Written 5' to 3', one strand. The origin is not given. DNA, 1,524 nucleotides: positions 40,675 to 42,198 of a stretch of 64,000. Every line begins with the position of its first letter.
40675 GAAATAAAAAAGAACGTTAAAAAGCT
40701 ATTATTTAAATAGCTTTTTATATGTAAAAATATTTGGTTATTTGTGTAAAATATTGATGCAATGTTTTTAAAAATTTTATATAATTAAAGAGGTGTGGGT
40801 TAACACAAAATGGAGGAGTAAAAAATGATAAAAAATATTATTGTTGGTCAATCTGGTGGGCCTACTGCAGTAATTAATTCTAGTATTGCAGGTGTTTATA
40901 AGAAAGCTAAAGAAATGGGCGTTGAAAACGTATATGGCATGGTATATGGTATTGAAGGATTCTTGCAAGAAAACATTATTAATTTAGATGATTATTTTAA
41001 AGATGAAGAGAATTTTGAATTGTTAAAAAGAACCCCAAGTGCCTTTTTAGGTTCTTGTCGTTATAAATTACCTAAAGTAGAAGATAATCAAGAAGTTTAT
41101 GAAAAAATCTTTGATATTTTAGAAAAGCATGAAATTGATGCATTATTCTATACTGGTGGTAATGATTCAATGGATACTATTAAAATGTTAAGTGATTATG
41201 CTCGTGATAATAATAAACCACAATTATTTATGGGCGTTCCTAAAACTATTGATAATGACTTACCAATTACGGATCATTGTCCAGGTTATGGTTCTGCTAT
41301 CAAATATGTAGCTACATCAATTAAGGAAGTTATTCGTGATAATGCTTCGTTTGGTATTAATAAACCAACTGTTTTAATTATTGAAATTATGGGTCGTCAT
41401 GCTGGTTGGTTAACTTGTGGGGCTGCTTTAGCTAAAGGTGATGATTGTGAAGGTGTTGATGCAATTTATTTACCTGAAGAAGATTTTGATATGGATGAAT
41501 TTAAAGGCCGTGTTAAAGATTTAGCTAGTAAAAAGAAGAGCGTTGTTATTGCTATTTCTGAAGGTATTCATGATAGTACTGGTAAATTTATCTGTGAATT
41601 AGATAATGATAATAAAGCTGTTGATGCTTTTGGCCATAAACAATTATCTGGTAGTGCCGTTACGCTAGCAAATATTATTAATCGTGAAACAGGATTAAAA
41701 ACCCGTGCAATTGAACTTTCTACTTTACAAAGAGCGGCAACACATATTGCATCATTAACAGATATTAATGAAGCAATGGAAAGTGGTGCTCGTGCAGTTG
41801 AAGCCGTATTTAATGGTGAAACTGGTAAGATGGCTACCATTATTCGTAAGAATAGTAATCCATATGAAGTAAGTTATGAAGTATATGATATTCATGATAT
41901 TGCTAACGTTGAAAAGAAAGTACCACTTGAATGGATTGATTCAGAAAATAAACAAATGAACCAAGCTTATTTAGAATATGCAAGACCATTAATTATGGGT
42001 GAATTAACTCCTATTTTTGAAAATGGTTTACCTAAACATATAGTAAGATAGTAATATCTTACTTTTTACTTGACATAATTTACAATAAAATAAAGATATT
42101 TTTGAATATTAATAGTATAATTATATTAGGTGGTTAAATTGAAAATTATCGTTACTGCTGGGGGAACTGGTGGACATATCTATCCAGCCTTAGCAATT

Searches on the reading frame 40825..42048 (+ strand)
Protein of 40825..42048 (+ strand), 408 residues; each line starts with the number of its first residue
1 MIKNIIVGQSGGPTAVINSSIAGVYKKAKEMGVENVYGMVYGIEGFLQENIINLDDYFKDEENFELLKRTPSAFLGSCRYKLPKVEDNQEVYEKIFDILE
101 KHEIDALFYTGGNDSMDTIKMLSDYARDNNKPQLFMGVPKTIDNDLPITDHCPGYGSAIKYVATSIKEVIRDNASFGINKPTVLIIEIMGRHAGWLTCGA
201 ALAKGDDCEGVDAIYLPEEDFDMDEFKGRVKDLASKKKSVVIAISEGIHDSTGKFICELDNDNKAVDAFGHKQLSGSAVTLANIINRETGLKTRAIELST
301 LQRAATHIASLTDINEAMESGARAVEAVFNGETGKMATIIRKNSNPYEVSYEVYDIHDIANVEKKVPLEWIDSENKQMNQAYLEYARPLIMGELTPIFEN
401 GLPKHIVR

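Call 17: find_encoding_contigs(protein=window:40825-42048:+, flank=10000, max_places=1)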
Protein window:40825-42048:+ (408 aa): 8 contigs read that carry it; 1 place shown.
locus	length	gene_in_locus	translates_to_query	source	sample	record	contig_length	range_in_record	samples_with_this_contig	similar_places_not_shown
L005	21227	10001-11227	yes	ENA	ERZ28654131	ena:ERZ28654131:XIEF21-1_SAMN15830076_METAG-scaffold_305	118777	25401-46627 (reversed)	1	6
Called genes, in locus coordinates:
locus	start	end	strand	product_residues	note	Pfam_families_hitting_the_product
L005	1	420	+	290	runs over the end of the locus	PF04018:VCA0040-like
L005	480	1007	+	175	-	PF10502:Peptidase_S26, PF00717:Peptidase_S24 (weak)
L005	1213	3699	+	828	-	-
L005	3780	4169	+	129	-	PF08000:bPH_1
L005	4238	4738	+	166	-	-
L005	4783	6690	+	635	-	PF03717:PBP_dimer, PF00905:Transpeptidase, PF03793:PASTA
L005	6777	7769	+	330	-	PF00953:Glycos_transf_4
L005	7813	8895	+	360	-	PF01098:FTSW_RODA_SPOVE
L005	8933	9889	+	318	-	PF01501:Glyco_transf_8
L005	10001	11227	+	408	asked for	PF00365:PFK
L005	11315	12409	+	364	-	PF03033:Glyco_transf_28, PF04101:Glyco_tran_28_C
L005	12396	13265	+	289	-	PF01565:FAD_binding_4, PF02873:MurB_C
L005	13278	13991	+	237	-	PF08478:POTRA_1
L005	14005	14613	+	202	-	PF02677:QueH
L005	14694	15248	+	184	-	-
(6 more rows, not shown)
